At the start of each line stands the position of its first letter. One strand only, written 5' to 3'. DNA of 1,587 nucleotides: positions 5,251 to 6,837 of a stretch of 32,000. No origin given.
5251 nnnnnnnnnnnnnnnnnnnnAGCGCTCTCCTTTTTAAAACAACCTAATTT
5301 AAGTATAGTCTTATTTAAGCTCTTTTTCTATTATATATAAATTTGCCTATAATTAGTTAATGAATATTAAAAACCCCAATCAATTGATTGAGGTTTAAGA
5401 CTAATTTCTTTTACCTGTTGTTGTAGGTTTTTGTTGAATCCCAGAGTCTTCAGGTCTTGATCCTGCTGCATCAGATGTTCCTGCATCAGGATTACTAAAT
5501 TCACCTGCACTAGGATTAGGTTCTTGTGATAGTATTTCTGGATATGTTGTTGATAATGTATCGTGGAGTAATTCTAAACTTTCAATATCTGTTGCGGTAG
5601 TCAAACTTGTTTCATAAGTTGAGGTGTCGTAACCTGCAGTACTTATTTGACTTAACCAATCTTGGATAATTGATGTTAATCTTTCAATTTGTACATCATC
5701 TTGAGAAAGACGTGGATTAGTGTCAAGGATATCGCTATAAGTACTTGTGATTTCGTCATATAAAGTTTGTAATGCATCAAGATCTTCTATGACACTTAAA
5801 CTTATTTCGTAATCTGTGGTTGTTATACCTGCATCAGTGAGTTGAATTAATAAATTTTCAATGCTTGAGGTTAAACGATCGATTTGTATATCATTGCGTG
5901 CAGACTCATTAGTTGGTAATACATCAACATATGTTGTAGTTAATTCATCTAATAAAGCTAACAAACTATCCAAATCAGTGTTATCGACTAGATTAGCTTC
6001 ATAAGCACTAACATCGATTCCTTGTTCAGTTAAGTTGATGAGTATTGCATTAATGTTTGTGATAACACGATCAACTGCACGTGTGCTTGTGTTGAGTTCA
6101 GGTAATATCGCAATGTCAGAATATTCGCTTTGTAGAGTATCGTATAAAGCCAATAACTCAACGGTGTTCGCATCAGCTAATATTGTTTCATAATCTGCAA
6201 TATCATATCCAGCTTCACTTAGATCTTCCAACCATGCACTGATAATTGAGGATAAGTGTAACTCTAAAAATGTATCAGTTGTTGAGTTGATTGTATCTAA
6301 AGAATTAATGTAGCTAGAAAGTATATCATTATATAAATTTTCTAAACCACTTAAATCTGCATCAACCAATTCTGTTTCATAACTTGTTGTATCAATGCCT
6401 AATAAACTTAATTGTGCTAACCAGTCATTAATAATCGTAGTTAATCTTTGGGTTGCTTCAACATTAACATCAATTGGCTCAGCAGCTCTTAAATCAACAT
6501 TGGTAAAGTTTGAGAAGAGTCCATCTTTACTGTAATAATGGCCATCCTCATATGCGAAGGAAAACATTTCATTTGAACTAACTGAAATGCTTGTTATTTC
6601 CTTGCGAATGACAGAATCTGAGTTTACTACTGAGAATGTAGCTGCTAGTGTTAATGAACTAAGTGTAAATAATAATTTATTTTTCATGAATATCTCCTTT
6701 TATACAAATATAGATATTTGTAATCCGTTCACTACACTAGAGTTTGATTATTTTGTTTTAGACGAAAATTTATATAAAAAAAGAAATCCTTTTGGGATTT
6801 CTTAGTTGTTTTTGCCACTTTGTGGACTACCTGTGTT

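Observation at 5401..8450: ECF sigma / anti-sigma-like protein / secreted 5x-repeat protein, where the anti-sigma external domain carries one copy of the neighbour's repeat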

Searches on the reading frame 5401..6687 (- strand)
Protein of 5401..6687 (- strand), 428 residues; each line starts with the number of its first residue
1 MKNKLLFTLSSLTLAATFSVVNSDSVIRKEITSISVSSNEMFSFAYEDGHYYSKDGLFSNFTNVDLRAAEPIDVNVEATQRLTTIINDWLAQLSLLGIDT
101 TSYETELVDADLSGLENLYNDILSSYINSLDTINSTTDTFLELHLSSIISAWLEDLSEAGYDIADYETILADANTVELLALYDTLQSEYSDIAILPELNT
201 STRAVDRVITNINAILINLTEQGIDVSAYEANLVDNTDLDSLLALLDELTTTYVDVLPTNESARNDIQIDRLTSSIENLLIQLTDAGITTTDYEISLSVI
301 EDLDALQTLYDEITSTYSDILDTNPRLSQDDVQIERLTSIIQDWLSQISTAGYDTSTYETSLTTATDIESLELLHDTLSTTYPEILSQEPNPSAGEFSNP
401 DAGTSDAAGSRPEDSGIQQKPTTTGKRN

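Call 3: search_protein_families(library=pfam, proteins=[window:5401-6687:-], max_evalue=1)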
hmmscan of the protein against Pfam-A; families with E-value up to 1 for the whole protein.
window:5401-6687:- (428 aa): 8 families
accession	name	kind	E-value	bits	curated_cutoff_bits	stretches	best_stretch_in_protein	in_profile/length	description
PF24829.1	Phage_connect_2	-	0.00058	20.5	24.3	1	208-284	22-99/105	Phage connector protein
PF09969.14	DUF2203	-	0.0056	17.8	24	0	181-235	32-85/122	Uncharacterized conserved protein (DUF2203)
PF24531.2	ANC1_spectrin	-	0.072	13.9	27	0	299-349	36-86/95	Nuclear anchorage protein 1, spectrin repeat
PF14837.11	INTS5_N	-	0.072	13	27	0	242-295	47-101/208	Integrator complex subunit 5 N-terminus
PF22458.1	RsmF-B_ferredox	-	0.11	13.1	27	0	260-295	25-60/74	Methyltr_RsmF/B-like, ferredoxin-like domain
PF14911.11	MMS22L_C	-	0.16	11.5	28.4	0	119-157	142-180/376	S-phase genomic integrity recombination mediator, C-terminal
PF15187.11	Augurin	-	0.17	12.5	27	0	339-365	48-74/114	Oesophageal cancer-related gene 4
PF07737.17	ATLF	-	0.36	10.9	27.4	0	186-242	8-68/193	Anthrax toxin lethal factor, N- and C-terminal domain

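Call 4: search_protein_families(library=ncbifam, proteins=[window:5401-6687:-], max_evalue=1)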
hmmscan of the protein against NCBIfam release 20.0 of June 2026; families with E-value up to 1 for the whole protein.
window:5401-6687:- (428 aa): 2 families
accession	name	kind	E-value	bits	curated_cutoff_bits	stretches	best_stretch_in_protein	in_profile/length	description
NF045506.1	antisigant_RssC_Pseudo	equivalog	0.27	11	250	0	211-274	34-94/159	anti-sigma factor antagonist RssC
NF033817.2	Mplas_variab_LP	domain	0.31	11.1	22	1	1-16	1-17/29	variable surface lipoprotein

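Call 8: find_homologous_proteins(query=window:5401-6687:-)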
Query window:5401-6687:- (428 aa): 1 proteins with E <= 0.001 among 8000 candidates.
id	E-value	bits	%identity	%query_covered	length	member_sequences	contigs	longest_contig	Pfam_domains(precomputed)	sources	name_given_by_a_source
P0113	6.9e-260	880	100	100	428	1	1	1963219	-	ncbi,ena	-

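Call 49: predict_structure(protein=window:5401-6687:-)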
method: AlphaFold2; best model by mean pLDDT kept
length: 428 residues; sequences in the alignment: 1
mean_pLDDT: 58.1   pTM: 0.36
mean pLDDT of the five models: 58.1, 55.3, 54.7, 53.2, 51.5
residues with pLDDT >= 90: 0; 70-90: 135; 50-70: 158; < 50: 135
segments of 3 or more residues with pLDDT < 50: 1-75, 133-136, 193-199, 261-263, 389-428
pLDDT, mean of each block of 10 residues (from residue 1): 23 31 31 33 39 43 37 45 64 65 78 63 59 51 69 68 75 68 66 49 60 64 66 61 73 61 55 69 71 81 73 71 54 68 80 82 76 82 66 31 28 31 31
secondary structure, 60 per line:
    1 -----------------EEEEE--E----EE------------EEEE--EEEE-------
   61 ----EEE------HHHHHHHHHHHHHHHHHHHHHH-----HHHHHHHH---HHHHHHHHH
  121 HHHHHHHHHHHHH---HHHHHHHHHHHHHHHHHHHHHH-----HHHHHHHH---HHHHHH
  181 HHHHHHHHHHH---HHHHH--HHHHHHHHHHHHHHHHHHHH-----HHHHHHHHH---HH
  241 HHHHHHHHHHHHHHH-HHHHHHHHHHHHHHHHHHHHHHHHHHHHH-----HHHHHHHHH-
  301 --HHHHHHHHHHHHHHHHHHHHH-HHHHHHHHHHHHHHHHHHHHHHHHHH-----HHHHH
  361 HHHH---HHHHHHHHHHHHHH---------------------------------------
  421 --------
elements in order: E18-22 E44-47 E50-53 E65-67 H74-95 H101-108 H112-133 H137-158 H164-171 H175-191 H195-199 H202-221 H227-235 H239-255 H257-285 H291-299 H303-323 H325-350 H356-364 H368-381

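Call 65: fold_search(model_id=the predicted structure, library=pdb)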
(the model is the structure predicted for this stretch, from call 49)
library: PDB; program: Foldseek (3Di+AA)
matches with E <= 10: 159; with E <= 0.001: 0
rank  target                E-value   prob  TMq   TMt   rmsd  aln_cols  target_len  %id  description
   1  9ki1_u                6.3e-01  0.11  0.15  0.16  26.6       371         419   11  Baseplate structure of Escherichia phage Mu (released 2025-02-12)
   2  5cwm                  1.0e+00  0.08  0.11  0.17  20.2       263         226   12  Crystal structure of de novo designed helical repeat protein DHR64 (released 2015-12-16)
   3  3wmf                  1.1e+00  0.05  0.10  0.08  22.9       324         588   12  Crystal structure of an inward-facing eukaryotic ABC multitrug transporter G277V/A278V/A279V mutant (released 2014-03-19)
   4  9g36_A                1.2e+00  0.07  0.10  0.08  20.5       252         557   13  Cryo-EM structure of IrtAB 3xHtoA mutant in inward-facing state in presence of mycobactin under turnover conditions in (released 2024-12-18)
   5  3wmg_A                1.6e+00  0.04  0.10  0.08  22.9       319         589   13  Crystal structure of an inward-facing eukaryotic ABC multidrug transporter G277V/A278V/A279V mutant in complex with an (released 2014-04-30)
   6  3wme                  1.7e+00  0.05  0.11  0.09  23.0       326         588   12  Crystal structure of an inward-facing eukaryotic ABC multidrug transporter (released 2014-03-19)
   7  6e9z_A                2.0e+00  0.06  0.11  0.18  19.2       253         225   15  DHF119 filament (released 2018-11-21)
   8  7buv_B                2.0e+00  0.04  0.10  0.13  22.2       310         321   11  Eucommia ulmoides TPT3, crystal form 2 (released 2021-02-17)
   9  4pl0_A                2.0e+00  0.04  0.11  0.09  23.0       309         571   14  Crystal structure of the antibacterial peptide ABC transporter McjD in an outward occluded state (released 2014-06-18)
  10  9g2s_B                2.1e+00  0.06  0.13  0.11  25.4       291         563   11  Cryo-EM structure of IrtAB 2xEQ, Q249R_IrtB mutant in LMNG (released 2024-12-18)
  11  8t46_B                2.1e+00  0.04  0.12  0.10  26.3       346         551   11  Transporter associated with antigen processing (TAP) in the apo state (released 2024-06-12)
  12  6n52_A                2.1e+00  0.04  0.12  0.08  22.3       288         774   11  Metabotropic Glutamate Receptor 5 Apo Form (released 2019-01-23)
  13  9ukt_F                2.2e+00  0.03  0.09  0.11  25.0       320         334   11  CryoEM structure of the T.thermophilus transcription initiation complex bound to Gp4A-C-U and CTP, -1 dC in the templa (released 2025-10-22)
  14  5k2c                  2.2e+00  0.03  0.10  0.11  25.8       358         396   12  1.9 angstrom A2a adenosine receptor structure with sulfur SAD phasing and phase extension using XFEL data (released 2016-09-21)
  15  9g3y_H                2.3e+00  0.04  0.09  0.06  25.1       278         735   13  Structure of the Native CMG-decorated gamma-Tubulin Ring Complex from Pig Brain (released 2024-10-02)
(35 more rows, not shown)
